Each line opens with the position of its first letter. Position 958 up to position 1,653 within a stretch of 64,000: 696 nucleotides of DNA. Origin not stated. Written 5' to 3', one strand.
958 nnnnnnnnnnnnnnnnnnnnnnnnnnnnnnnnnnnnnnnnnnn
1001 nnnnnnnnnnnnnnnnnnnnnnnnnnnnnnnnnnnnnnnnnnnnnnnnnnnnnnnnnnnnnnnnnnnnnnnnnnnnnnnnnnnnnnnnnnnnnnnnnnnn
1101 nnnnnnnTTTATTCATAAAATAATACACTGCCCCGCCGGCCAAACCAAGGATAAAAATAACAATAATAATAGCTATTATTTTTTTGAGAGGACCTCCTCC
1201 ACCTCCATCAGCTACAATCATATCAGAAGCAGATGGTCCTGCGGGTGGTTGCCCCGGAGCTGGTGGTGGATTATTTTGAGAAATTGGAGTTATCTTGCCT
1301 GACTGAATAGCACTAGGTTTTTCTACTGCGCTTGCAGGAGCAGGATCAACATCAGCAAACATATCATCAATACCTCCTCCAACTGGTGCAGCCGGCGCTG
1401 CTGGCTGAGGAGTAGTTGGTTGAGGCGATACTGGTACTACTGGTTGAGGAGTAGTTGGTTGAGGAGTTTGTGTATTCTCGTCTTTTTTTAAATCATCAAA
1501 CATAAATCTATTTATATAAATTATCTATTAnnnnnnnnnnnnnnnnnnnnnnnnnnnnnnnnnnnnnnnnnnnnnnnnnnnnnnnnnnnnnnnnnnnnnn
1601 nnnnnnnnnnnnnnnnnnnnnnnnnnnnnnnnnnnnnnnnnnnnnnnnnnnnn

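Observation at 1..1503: Two consecutive type-II membrane proteins with MFD(D/N) starts, one carrying thrombospondin type-3 calcium-binding repeats, directly downstream of the giant adhesin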

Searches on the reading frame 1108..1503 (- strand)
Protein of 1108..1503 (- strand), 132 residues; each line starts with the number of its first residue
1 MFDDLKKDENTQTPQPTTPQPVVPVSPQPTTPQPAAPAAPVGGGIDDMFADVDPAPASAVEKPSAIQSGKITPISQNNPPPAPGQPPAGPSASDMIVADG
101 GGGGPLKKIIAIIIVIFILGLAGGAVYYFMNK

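Call 32: find_related_loci(query=A3, collection=genome_contigs, flank=10000)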
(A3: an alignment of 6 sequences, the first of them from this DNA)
Query A3 (132 aa) in genome_contigs; peptide patterns used: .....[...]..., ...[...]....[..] (x = any residue, [..] = any of these).
68 stretches matched a pattern; 16 encode a relative of the query (tblastn E <= 1e-3); 16 distinct loci.
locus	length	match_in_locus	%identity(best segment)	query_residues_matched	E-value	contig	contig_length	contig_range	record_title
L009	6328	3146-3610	46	1-132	5e-28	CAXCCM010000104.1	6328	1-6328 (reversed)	MAG TPA_asm: uncultured bacterium isolate SRR3724644_metabat2_40 genome assembly, contig: ERZ4200978.3961, whole genome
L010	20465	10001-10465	46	1-132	5e-28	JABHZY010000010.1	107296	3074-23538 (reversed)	MAG: Candidatus Komeilibacteria bacterium isolate SI047_bin95 k141_648092, whole genome shotgun sequence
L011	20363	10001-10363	38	1-130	9e-20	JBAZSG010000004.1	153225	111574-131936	MAG: Patescibacteria group bacterium isolate SO_2017_GW1_168 NODE_786_length_153225_cov_2.475708_OW334_2017, whole genom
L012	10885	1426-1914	40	1-132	1e-17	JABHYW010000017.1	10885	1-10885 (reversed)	MAG: Candidatus Komeilibacteria bacterium isolate SI047_bin69 k141_446913, whole genome shotgun sequence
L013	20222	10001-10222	46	47-130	4e-17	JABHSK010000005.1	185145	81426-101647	MAG: Candidatus Parcubacteria bacterium isolate SI039_bin36 k141_124322, whole genome shotgun sequence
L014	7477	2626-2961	39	1-132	8e-15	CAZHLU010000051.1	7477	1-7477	MAG TPA_asm: uncultured Gammaproteobacteria bacterium isolate SRP135725_co1_218 genome assembly, contig: NODE_14602_leng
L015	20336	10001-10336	37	1-132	1e-14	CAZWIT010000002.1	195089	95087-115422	MAG TPA_asm: uncultured Gammaproteobacteria bacterium isolate SRP300315_co1_55 genome assembly, contig: NODE_21_length_1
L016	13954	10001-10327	41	1-100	1e-12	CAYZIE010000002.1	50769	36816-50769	MAG TPA_asm: uncultured Gammaproteobacteria bacterium isolate SRP200020_co5_182 genome assembly, contig: NODE_964_length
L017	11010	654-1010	39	1-130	2e-12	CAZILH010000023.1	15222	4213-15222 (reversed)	MAG TPA_asm: uncultured Gammaproteobacteria bacterium isolate SRP220891_co1_37 genome assembly, contig: NODE_7439_length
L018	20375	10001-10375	37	1-132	2e-11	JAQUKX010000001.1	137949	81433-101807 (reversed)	MAG: Patescibacteria group bacterium isolate STD1_117 NODE_227_length_137949_cov_3.641632_Sandtown_D1, whole genome shot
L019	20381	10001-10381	38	1-113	6e-10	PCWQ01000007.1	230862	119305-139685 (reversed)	MAG: Candidatus Komeilibacteria bacterium CG11_big_fil_rev_8_21_14_0_20_36_20 CG11_8_21_14_0.20_scaffold_25_c, whole gen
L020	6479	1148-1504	37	1-130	1e-9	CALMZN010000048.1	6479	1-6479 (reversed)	MAG TPA_asm: uncultured bacterium isolate SRR5468112_bin.23_CONCOCT_v1.1_MAG genome assembly, contig: ERZ781236.3405, wh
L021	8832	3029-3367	36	1-127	9e-9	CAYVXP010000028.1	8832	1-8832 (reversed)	MAG TPA_asm: uncultured Gammaproteobacteria bacterium isolate SRP272421_co2_156 genome assembly, contig: NODE_30177_leng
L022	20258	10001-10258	42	45-129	4e-8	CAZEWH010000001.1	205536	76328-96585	MAG TPA_asm: uncultured Gammaproteobacteria bacterium isolate SRP077602_co5_241 genome assembly, contig: NODE_81_length_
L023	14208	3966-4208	41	1-89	1e-7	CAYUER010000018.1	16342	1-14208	MAG TPA_asm: uncultured Gammaproteobacteria bacterium isolate SRP342105_co2_115 genome assembly, contig: NODE_3678_lengt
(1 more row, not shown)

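Call 74: search_protein_representatives(alignment_id=A2)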
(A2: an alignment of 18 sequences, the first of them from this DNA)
Query: 18 sequences, 126 profile positions. Proteins with E-value up to 0.001 (for the whole library): 63; up to 1e-10: 25; up to 1e-30: 5. The best 63 are listed.
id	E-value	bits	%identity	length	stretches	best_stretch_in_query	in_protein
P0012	1.1e-36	142.5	-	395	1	1-126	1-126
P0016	1.4e-36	142.1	-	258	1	1-125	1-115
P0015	4.8e-35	137.1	-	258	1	1-126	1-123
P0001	1.2e-34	135.9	-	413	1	1-125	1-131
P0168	1.6e-31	125.7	-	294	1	1-126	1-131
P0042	4.7e-29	117.8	-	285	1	1-126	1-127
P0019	5.7e-29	117.5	-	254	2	29-125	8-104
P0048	6.2e-29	117.4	-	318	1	1-125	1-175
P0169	1.4e-28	116.2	-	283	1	1-125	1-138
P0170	3.4e-28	115.0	-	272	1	1-125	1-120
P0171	1.3e-26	109.9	-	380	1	1-124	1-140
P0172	1.9e-26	109.4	-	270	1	1-125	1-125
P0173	5.5e-26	107.9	-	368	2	1-124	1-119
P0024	1.7e-25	106.3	-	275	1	1-125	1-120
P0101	5.5e-25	104.6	-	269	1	1-125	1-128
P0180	1.6e-09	54.6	-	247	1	1-125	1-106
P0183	3.5e-08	50.3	-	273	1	1-122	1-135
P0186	4.4e-06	43.5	-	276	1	1-122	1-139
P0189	5.5e-06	43.2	-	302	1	28-122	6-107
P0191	1.4e-05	42.0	-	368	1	1-125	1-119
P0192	2.8e-05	40.9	-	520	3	63-125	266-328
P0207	5.3e-04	36.8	-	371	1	24-125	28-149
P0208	5.8e-04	36.7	-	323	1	17-125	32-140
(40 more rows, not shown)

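Call 75: search_protein_families(library=pfam, proteins=[P0171, P0173, P0180, P0183, P0186, P0189, P0191, P0192, P0207, P0208], max_evalue=0.01)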
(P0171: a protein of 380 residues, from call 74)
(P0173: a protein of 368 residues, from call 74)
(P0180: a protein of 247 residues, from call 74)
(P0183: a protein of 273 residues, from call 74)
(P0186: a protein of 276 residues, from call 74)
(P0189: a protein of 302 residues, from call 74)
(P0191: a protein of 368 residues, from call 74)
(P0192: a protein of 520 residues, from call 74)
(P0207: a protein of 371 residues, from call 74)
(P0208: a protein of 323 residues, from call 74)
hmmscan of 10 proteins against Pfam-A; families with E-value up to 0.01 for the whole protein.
P0171 (380 aa): 1 family
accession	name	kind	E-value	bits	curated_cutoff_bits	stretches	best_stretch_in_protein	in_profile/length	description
PF18884.5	TSP3_bac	-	7.4e-09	35.7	25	2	185-206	1-22/22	Bacterial TSP3 repeat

P0173 (368 aa): 2 families
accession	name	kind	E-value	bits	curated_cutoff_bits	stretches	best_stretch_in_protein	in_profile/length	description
PF18884.5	TSP3_bac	-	2.6e-13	50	25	2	201-222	1-21/22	Bacterial TSP3 repeat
PF03495.19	Binary_toxB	-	0.0025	18.4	25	1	156-214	2-61/78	Clostridial binary toxin B/anthrax toxin PA Ca-binding domain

P0180 (247 aa): 1 family
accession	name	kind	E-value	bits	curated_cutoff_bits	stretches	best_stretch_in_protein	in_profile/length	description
PF18884.5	TSP3_bac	-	7.6e-12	45.3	25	2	150-167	3-20/22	Bacterial TSP3 repeat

P0183 (273 aa): 2 families
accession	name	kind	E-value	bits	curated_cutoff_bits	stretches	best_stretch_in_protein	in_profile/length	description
PF18884.5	TSP3_bac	-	4.9e-16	58.7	25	2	196-217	1-21/22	Bacterial TSP3 repeat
PF03495.19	Binary_toxB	-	8.3e-05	23.2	25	1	196-255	2-61/78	Clostridial binary toxin B/anthrax toxin PA Ca-binding domain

P0186 (276 aa): 1 family
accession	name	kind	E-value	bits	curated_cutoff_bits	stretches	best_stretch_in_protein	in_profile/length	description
PF18884.5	TSP3_bac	-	2e-13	50.3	25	2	199-217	1-19/22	Bacterial TSP3 repeat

P0189 (302 aa): 1 family
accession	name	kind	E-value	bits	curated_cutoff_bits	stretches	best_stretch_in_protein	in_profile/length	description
PF18884.5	TSP3_bac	-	1e-10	41.6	25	2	231-253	1-22/22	Bacterial TSP3 repeat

P0191 (368 aa): 0 families

P0192 (520 aa): 11 families
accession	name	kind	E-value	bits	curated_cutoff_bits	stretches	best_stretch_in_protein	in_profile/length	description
PF06682.17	SARAF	-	4.7e-08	33.5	30.8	0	276-340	127-193/333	SOCE-associated regulatory factor of calcium homoeostasis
PF06024.17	Orf78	-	1.6e-05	25.5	29.4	0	244-324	11-82/101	Orf78 (ac78)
PF15361.11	RIC3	-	1.9e-05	25.5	28.9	0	266-334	32-103/146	Resistance to inhibitors of cholinesterase homologue 3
PF17231.7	DUF5305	-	0.00032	20.6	29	0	277-330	92-143/217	Family of unknown function (DUF5305)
PF11667.14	DUF3267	-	0.00036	21.3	27.1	0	304-329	49-74/108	Putative zincin peptidase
PF20556.3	DUF6768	-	0.00038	20.6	27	0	452-484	37-69/123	Family of unknown function (DUF6768)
PF01794.25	Ferric_reduct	-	0.00052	20.5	28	0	293-328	64-99/121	Ferric reductase like transmembrane component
PF13273.12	DUF4064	-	0.00075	20.1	32.1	0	303-387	6-81/102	Protein of unknown function (DUF4064)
PF20990.2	DUF2207_C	-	0.0029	17.8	33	0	272-387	108-187/247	Predicted membrane protein (DUF2207) C-terminal domain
PF19592.4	DUF6097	-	0.0076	16.9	27.5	0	293-324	98-130/152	Family of unknown function (DUF6097)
PF07332.16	Phage_holin_3_6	-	0.0093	16.4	28.4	0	288-389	19-95/116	Putative Actinobacterial Holin-X, holin superfamily III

P0207 (371 aa): 0 families

P0208 (323 aa): 0 families

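Call 87: search_protein_families(library=pfam, proteins=[L017:654-1757:+], max_evalue=0.01)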
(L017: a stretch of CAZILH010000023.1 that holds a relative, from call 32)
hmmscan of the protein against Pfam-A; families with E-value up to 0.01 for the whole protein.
L017:654-1757:+ (368 aa): 1 family
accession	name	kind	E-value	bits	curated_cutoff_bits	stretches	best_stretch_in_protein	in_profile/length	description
PF18884.5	TSP3_bac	-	4.8e-14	52.3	25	2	201-223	1-22/22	Bacterial TSP3 repeat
